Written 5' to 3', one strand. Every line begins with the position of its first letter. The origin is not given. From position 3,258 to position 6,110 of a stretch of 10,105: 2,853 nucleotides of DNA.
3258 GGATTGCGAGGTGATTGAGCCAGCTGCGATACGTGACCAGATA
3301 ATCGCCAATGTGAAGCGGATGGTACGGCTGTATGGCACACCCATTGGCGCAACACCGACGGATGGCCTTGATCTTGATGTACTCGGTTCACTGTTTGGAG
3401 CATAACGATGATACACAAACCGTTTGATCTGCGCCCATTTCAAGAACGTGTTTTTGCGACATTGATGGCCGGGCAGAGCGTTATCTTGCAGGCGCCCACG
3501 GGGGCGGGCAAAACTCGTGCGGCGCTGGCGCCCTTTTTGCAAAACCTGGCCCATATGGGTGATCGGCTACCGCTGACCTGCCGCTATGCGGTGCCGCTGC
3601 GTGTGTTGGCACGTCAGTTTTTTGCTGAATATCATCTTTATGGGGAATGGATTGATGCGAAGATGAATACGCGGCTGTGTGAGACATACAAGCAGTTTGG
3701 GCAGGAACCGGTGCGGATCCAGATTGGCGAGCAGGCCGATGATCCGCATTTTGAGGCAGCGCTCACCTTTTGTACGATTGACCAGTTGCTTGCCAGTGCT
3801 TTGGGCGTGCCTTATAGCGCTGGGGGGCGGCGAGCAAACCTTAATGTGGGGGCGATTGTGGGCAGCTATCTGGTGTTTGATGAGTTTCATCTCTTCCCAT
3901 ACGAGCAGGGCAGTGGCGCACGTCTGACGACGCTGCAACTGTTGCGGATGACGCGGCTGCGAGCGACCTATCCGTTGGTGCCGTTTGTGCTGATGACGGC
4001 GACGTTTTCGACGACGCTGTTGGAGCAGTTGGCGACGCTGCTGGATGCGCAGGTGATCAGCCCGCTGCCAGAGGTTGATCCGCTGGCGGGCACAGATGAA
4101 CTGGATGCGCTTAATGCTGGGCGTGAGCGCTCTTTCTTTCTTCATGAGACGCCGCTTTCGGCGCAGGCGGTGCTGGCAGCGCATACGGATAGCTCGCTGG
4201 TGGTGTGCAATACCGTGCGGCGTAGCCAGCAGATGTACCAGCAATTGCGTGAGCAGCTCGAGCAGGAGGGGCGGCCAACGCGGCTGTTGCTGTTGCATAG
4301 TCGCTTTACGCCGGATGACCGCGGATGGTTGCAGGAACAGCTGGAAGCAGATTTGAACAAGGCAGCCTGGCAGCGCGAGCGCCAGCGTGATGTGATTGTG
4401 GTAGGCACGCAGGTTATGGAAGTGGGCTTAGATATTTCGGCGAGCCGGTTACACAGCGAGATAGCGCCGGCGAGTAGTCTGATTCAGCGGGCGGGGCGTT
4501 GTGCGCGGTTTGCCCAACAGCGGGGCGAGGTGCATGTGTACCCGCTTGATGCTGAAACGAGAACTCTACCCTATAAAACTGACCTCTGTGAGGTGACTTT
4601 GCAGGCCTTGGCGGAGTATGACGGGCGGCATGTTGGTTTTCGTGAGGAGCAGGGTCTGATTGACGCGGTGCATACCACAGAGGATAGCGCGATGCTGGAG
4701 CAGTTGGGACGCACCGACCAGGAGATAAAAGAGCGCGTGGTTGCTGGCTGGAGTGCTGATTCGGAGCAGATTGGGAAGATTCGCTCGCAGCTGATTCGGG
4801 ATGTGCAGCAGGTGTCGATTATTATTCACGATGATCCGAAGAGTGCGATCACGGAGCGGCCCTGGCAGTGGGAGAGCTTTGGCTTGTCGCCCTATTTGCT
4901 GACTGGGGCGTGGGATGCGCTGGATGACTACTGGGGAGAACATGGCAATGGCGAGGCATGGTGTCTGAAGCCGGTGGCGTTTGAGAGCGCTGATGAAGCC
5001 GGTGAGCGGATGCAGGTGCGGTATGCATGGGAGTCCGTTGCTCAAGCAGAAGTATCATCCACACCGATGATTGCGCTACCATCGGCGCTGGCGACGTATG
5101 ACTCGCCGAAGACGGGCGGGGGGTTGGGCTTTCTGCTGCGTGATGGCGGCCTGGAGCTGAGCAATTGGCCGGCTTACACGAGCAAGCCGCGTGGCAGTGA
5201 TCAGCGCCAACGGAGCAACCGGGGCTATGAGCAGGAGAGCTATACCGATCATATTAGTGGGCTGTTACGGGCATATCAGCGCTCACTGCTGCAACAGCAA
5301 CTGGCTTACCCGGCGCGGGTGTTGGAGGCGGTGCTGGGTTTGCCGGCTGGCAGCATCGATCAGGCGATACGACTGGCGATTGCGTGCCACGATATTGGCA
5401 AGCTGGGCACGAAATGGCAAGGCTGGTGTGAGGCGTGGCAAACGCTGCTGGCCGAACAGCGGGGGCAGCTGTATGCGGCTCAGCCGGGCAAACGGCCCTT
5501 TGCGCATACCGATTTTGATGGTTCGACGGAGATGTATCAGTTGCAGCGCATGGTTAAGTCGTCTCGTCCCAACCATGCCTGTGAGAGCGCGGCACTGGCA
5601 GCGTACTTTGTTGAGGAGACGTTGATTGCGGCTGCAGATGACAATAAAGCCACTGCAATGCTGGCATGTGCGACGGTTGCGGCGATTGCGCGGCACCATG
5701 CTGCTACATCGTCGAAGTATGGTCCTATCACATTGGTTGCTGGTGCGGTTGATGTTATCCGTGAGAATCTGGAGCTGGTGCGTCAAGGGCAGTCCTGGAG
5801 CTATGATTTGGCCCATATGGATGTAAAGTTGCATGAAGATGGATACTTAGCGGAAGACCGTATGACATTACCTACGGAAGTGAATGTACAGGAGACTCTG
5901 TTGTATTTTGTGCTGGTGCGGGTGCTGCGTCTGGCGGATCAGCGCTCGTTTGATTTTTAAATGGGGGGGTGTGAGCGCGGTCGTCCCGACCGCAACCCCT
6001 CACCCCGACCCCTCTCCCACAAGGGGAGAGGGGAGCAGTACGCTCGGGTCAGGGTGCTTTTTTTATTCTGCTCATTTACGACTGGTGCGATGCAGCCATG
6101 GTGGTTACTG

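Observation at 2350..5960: Stand-alone WYL-regulator + Cas3-like helicase/HD-nuclease two-gene module with no Cascade, adaptation genes or CRISPR array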

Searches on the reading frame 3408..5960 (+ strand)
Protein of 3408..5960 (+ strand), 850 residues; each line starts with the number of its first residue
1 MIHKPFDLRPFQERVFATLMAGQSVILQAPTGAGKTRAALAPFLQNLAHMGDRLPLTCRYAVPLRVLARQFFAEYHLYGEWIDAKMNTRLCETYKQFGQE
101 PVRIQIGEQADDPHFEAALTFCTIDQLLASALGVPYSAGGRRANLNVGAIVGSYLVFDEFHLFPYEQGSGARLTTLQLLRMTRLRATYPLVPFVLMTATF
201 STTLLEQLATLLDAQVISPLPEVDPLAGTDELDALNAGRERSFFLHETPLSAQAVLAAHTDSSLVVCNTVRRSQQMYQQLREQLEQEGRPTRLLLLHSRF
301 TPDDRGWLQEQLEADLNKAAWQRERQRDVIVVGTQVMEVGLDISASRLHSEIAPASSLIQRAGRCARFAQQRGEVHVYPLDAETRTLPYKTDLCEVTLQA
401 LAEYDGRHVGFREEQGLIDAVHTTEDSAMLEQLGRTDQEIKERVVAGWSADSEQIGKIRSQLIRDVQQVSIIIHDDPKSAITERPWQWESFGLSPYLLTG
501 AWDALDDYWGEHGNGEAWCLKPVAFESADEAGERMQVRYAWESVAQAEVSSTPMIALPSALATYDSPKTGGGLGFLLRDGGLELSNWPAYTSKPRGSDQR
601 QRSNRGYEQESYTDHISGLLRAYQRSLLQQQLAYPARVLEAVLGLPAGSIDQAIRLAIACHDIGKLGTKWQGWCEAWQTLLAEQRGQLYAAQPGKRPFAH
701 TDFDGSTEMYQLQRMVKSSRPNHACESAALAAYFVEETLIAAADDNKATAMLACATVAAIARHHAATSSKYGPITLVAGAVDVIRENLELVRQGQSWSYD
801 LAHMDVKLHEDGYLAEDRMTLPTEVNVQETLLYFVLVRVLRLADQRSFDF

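Call 3: search_protein_families(library=pfam, proteins=[window:3408-5960:+], max_evalue=0.01)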
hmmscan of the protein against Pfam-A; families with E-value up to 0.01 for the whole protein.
window:3408-5960:+ (850 aa): 5 families
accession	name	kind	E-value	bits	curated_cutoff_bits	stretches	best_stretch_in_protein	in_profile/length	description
PF22590.2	Cas3-like_C_2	-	9.4e-29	100.3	27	1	262-368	4-104/106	CRISPR-associated nuclease/helicase Cas3, C-terminal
PF00270.35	DEAD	-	5.8e-18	65.6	26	1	9-203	1-163/167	DEAD/DEAH box helicase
PF00271.37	Helicase_C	-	4.8e-07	30.5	23.5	1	257-368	12-109/110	Helicase conserved C-terminal domain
PF04851.21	ResIII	-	0.00012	22.5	22.5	1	7-167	3-141/164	Type III restriction enzyme, res subunit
PF18019.7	Cas3_HD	-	0.00016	22.2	23.1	1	626-767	28-132/207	Cas3, HD domain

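Call 4: search_protein_families(library=ncbifam, proteins=[window:3408-5960:+], max_evalue=0.01)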
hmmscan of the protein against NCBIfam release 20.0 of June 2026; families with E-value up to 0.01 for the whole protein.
window:3408-5960:+ (850 aa): 12 families
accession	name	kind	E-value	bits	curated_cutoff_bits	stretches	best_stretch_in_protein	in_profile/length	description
TIGR02621.3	cas3_GSU0051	exception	3.5e-53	181.6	400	1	10-464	16-466/854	type I-G CRISPR-associated helicase/endonuclease Cas3g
TIGR01587.1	cas3_core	equivalog_domain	8.2e-48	163.3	102.45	1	25-404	2-358/358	CRISPR-associated helicase Cas3'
NF007248.0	PRK09694.1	equivalog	1.2e-17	63.3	569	1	263-383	563-665/878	CRISPR-associated helicase/endonuclease Cas3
TIGR04121.1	DEXH_lig_assoc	equivalog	3.8e-14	51.4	850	2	4-71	10-78/804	ligase-associated DNA damage response DEXH box helicase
TIGR03158.1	cas3_cyano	exception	8.7e-09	34.9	69.1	1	153-364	147-355/357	type I-D CRISPR-associated helicase Cas3'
TIGR01596.1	cas3_HD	equivalog_domain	5.2e-07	29.9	43.45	1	642-804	21-135/178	CRISPR-associated endonuclease Cas3''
NF008744.0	PRK11776.1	equivalog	8.9e-05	21.2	524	0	8-49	27-68/460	ATP-dependent RNA helicase DbpA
NF002654.0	PRK02362.1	equivalog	0.00036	19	887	0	10-79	27-91/739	ATP-dependent DNA helicase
NF053631.1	RNA_helic_CshA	equivalog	0.00049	19.1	646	1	9-77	23-89/434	degradosome RNA helicase CshA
NF008394.0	PRK11192.1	equivalog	0.001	18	507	1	12-71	30-91/441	ATP-dependent RNA helicase SrmB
NF053711.1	RNA_heli_RhlE1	exception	0.0011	17.8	750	1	10-82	26-101/434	RNA helicase RhlE1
NF010338.0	PRK13767.1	equivalog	0.0013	17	849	0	9-68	35-98/877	ATP-dependent helicase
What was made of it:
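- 3408..5960 (+): Cas3: SF2 DEAH-type helicase (residues about 1-470) with a C-terminal HD nuclease domain (about 600-850). Its start lies 2 nt after the WYL stop, so translational coupling is likely. cas3_core 163.3 bits above cut-off 102.45 (call 4).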

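Call 5: search_protein_families(library=padloc, proteins=[window:3408-5960:+], max_evalue=0.01)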
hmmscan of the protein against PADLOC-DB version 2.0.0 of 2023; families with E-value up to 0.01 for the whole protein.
window:3408-5960:+ (850 aa): 44 families (the best 25 are shown)
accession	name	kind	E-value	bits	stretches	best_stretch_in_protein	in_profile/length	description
PDLC01770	Cas3g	-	2.1e-53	179.9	1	8-437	15-410/733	-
PDLC01252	Cas3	-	5e-50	168.8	1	25-404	2-324/324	CAS-I; effector_G3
PDLC01761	Cas3b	-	1.2e-49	167.7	1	5-476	217-642/705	-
PDLC01710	Cas3a1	-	3.4e-49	166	1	9-406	199-584/745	Cas3_1_CAS-I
PDLC01767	Cas3e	-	1.1e-48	164.3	2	8-539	186-644/680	-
PDLC00938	Cas3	-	2.2e-48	163.3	1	25-404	2-358/358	CRISPR-associated helicase Cas3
PDLC01762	Cas3b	-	3.1e-44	149.7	1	7-427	228-591/692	-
PDLC01757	Cas3b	-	5.5e-42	142.1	1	16-472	198-593/676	-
PDLC01759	Cas3b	-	4.3e-36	122.9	1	26-474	234-628/711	-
PDLC02080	Cas3b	-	2.6e-33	113.4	1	7-406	252-608/709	-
PDLC01769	Cas3g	-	7.6e-29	98.9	1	5-411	20-405/836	-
PDLC02082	Cas3b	-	7.7e-28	95.3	1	258-403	461-590/734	-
PDLC02079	Cas3b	-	1.2e-26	91.1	1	259-426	429-587/691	-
PDLC01765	Cas3c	-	2.2e-24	84.3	1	26-409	187-510/612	-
PDLC02081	Cas3b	-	1.6e-22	77.8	1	261-472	417-619/705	-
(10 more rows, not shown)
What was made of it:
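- On Known non-CRISPR defence systems with Cas3-like or SF2 helicases (Shango SngC, BREX BrxH, Druantia DruE): SngC scores 1.9e-13 and BrxHI 8.1e-12, against Cas3 profiles at 1e-48 to 1e-53 (call 5).
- Closest known: Type I-G. Same: Cas3g models are the top NCBIfam and PADLOC hits (calls 4, 5).
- Non-CRISPR helicases are far weaker: SngC 1.9e-13, BrxHI 8e-12 (call 5).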

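Call 10: find_encoding_contigs(protein=window:3408-5960:+, flank=10000, max_places=6)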
Protein window:3408-5960:+ (850 aa): no gene with exactly this product is on record in the collection.

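Call 11: find_homologous_proteins(query=window:3408-5960:+, max_evalue=0.00001)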
Query window:3408-5960:+ (850 aa): 2585 proteins with E <= 0.00001 among 8000 candidates; the best 120 are listed.
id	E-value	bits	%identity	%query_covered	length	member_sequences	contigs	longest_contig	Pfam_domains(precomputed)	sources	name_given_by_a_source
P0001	0.0e+0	1934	100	100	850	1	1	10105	PF00270.36,PF00271.38,PF22590.3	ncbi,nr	ncbi:MAG: CRISPR-associated helicase Cas3' [Chloroflexaceae bacterium]|nr:CRISPR-associated helicase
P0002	0.0e+0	1192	64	99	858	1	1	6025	PF00270.36,PF00271.38,PF22590.3,PF04851.22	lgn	-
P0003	0.0e+0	1173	64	99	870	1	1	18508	PF00270.36,PF00271.38,PF22590.3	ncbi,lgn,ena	-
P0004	0.0e+0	1160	63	100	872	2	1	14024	PF00270.36,PF00271.38,PF22590.3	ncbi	-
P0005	1.4e-290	984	55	98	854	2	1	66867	PF00270.36,PF18019.8,PF00271.38,PF22590.3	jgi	jgi:CRISPR-associated endonuclease/helicase Cas3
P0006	8.6e-290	982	53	99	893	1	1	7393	PF00270.36,PF18019.8,PF00271.38,PF22590.3,PF04851.22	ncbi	-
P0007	1.0e-288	978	55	100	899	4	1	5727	PF00270.36,PF00271.38,PF22590.3,PF04851.22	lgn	-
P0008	4.1e-249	847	51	100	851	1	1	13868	PF00270.36,PF18019.8,PF00271.38,PF22590.3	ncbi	-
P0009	1.6e-248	845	52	99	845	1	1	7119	PF00270.36,PF18019.8,PF00271.38,PF22590.3,PF04851.22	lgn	-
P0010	1.6e-246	838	52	99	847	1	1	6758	PF00270.36,PF18019.8,PF00271.38,PF22590.3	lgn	-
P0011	1.3e-245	835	51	100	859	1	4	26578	PF00270.36,PF18019.8,PF00271.38,PF22590.3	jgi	jgi:CRISPR-associated endonuclease/helicase Cas3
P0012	2.4e-245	835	51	99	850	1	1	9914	PF00270.36,PF18019.8,PF00271.38,PF22590.3,PF04851.22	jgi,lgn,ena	-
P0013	2.2e-244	831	50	99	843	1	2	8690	PF00270.36,PF18019.8,PF00271.38,PF22590.3,PF04851.22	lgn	-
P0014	8.5e-243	826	51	100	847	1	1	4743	PF00270.36,PF18019.8,PF00271.38,PF22590.3,PF04851.22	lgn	-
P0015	2.2e-241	821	51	99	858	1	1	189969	PF00270.36,PF18019.8,PF00271.38,PF22590.3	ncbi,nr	ncbi:CRISPR-associated helicase Cas3' [Chloroflexia bacterium SDU3-3]|nr:CRISPR-associated helicase 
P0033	3.8e-214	731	46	99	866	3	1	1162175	PF00270.36,PF18019.8,PF00271.38,PF22590.3,PF04851.22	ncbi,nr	ncbi:MAG: CRISPR-associated helicase Cas3' [Chloroflexi bacterium]|nr:CRISPR-associated helicase Cas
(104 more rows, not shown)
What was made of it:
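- Checked: The window is also the entire contig (call 11), so nothing beyond it can be inspected.
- Tried and rejected: The window is the whole 10,105-bp record (call 11).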

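Call 12: find_encoding_contigs(protein=P0015, flank=10000, max_places=2)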
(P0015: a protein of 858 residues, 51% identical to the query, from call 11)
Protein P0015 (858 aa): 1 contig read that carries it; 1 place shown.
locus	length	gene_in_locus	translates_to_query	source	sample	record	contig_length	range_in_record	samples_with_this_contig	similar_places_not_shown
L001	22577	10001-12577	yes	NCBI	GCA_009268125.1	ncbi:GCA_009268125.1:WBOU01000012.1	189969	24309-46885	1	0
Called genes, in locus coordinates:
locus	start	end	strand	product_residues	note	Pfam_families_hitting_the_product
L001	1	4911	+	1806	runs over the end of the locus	PF00668:Condensation, PF00501:AMP-binding, PF13193:AMP-binding_C, PF00550:PP-binding, PF00975:Thioesterase, PF05977:MFS_3, PF07690:MFS_1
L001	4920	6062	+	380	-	PF00291:PALP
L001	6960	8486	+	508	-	PF13567:DUF4131, PF03772:Competence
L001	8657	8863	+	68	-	PF08279:HTH_11 (weak), PF01978:TrmB (weak)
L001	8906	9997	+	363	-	PF09339:HTH_IclR (faint), PF13412:HTH_24 (faint), PF13280:WYL (faint), PF25583:WCX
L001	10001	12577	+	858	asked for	PF00270:DEAD, PF00271:Helicase_C (weak), PF22590:Cas3-like_C_2, PF18019:Cas3_HD (weak)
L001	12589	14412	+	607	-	-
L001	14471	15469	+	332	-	PF01905:DevR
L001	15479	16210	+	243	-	-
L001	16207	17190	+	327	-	PF27225:AF_1859_N, PF10040:CRISPR_Cas6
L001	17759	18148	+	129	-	-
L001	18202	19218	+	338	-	PF01867:Cas_Cas1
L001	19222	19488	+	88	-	PF09827:CRISPR_Cas2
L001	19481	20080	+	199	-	PF01930:Cas_Cas4, PF12705:PDDEXK_1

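Call 13: find_encoding_contigs(protein=P0033, flank=10000, max_places=2)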
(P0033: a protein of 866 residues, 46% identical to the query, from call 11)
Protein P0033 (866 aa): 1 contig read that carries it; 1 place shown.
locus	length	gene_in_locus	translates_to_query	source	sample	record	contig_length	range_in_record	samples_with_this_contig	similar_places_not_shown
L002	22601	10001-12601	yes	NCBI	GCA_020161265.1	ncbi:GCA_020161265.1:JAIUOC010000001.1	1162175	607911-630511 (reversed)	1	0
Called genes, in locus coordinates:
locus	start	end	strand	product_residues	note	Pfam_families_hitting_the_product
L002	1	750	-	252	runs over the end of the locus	-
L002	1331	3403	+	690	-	PF00496:SBP_bac_5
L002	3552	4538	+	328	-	PF00528:BPD_transp_1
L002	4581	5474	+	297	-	PF12911:OppC_N, PF00528:BPD_transp_1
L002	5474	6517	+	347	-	PF00005:ABC_tran, PF02463:SMC_N (weak), PF13304:AAA_21 (faint), PF08352:oligo_HPY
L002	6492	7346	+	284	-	PF00005:ABC_tran, PF08352:oligo_HPY (faint)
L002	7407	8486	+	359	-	PF00150:Cellulase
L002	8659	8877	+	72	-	-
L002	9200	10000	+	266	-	PF13280:WYL (weak), PF25583:WCX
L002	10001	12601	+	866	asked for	PF00270:DEAD, PF04851:ResIII, PF00271:Helicase_C (faint), PF22590:Cas3-like_C_2, PF18019:Cas3_HD (weak)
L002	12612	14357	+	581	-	-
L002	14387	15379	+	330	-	PF01905:DevR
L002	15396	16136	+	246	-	-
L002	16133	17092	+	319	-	PF27225:AF_1859_N, PF10040:CRISPR_Cas6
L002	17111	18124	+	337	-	PF01867:Cas_Cas1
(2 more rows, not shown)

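Call 14: find_encoding_contigs(protein=P0005, flank=10000, max_places=2)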
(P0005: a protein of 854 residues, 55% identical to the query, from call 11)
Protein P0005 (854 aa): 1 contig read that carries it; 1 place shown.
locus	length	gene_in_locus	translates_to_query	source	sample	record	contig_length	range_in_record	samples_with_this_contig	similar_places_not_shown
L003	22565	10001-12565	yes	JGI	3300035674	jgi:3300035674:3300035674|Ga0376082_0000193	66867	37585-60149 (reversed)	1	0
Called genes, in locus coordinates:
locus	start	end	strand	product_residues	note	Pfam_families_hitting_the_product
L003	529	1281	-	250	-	PF01209:Ubie_methyltran, PF03848:TehB (weak), PF13489:Methyltransf_23, PF01728:FtsJ, PF13847:Methyltransf_31, PF08241:Methyltransf_11, PF08242:Methyltransf_12, PF13649:Methyltransf_25, +3 more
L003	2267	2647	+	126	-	-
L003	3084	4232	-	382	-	PF01740:STAS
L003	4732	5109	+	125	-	PF08327:AHSA1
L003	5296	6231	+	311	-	-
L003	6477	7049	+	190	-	-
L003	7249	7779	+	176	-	-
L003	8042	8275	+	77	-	-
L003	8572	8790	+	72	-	PF13936:HTH_38 (weak), PF09339:HTH_IclR (weak), PF13412:HTH_24 (weak), PF08220:HTH_DeoR, PF08279:HTH_11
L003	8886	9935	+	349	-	PF13280:WYL (weak), PF25583:WCX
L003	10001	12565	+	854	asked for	PF00270:DEAD, PF00271:Helicase_C (weak), PF22590:Cas3-like_C_2, PF18019:Cas3_HD (faint)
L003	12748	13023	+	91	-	-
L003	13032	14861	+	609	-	-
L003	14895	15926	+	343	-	PF01905:DevR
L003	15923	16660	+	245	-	-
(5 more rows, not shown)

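Call 15: find_encoding_contigs(protein=P0003, flank=10000, max_places=2)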
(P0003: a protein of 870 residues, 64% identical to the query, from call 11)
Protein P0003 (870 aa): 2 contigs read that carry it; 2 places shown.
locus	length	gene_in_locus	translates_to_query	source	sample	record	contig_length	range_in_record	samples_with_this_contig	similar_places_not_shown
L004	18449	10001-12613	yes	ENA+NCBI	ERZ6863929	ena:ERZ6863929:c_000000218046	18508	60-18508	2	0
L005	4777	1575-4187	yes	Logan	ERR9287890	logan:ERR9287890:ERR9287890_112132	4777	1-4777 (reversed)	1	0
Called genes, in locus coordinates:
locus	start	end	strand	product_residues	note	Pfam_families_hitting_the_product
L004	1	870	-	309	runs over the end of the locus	?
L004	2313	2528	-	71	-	PF13187:Fer4_9 (faint), PF00037:Fer4 (weak), PF12838:Fer4_7 (weak)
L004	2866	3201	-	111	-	PF08869:XisI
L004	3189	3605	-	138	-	PF08814:XisH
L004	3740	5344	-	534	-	PF00009:GTP_EFTU, PF01926:MMR_HSR1 (weak), PF22042:EF-G_D2, PF03144:GTP_EFTU_D2 (weak), PF16658:RF3_C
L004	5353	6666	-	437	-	PF07690:MFS_1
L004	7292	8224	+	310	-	PF03747:ADP_ribosyl_GH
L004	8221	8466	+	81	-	-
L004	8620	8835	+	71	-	PF08220:HTH_DeoR (weak), PF08279:HTH_11 (weak), PF09339:HTH_IclR (weak)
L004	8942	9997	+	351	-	PF13280:WYL (weak), PF25583:WCX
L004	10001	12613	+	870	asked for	PF00270:DEAD, PF00271:Helicase_C (weak), PF22590:Cas3-like_C_2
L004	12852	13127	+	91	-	-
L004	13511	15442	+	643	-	-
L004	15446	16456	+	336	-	PF01905:DevR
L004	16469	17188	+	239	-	-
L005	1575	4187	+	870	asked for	PF00270:DEAD, PF00271:Helicase_C (weak), PF22590:Cas3-like_C_2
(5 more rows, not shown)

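Call 17: find_encoding_contigs(protein=P0004, flank=10000, max_places=2)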
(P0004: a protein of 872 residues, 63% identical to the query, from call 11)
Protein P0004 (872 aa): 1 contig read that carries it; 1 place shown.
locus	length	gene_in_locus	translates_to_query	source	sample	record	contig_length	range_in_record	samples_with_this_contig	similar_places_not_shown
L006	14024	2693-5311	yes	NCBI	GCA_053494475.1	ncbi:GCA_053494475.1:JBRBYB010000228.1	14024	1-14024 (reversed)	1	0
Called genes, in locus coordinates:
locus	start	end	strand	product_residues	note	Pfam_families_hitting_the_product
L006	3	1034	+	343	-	?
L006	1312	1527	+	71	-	PF08279:HTH_11 (weak), PF09339:HTH_IclR (weak)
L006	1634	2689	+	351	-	PF13280:WYL (weak), PF25583:WCX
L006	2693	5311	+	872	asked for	PF00270:DEAD, PF00271:Helicase_C (weak), PF22590:Cas3-like_C_2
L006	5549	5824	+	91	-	-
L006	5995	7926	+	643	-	-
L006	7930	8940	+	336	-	PF01905:DevR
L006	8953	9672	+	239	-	-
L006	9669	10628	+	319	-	PF27225:AF_1859_N, PF10040:CRISPR_Cas6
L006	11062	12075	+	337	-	PF01867:Cas_Cas1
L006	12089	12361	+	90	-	PF09827:CRISPR_Cas2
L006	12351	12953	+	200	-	PF01930:Cas_Cas4, PF12705:PDDEXK_1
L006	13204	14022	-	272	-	?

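Call 18: find_encoding_contigs(protein=P0002, flank=10000, max_places=2)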
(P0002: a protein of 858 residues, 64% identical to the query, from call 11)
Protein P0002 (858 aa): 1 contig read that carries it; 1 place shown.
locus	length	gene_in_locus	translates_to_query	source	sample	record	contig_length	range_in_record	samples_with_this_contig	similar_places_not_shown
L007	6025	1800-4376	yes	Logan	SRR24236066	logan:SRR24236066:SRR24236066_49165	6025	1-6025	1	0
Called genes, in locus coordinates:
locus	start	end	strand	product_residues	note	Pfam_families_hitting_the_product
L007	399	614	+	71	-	PF21476:PF0610-like_N (weak), PF08279:HTH_11, PF09339:HTH_IclR (weak)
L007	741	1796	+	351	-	PF25583:WCX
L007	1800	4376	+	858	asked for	PF00270:DEAD, PF04851:ResIII (weak), PF00271:Helicase_C, PF22590:Cas3-like_C_2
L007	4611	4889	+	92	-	-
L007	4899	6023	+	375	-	?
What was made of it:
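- Where the contig is long enough, cas7, cas5, cas6 and then cas1, cas2, cas4 follow (calls 12-15, 17, 18). The nearest relatives are all linked to Cascade genes (calls 15, 17, 18).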
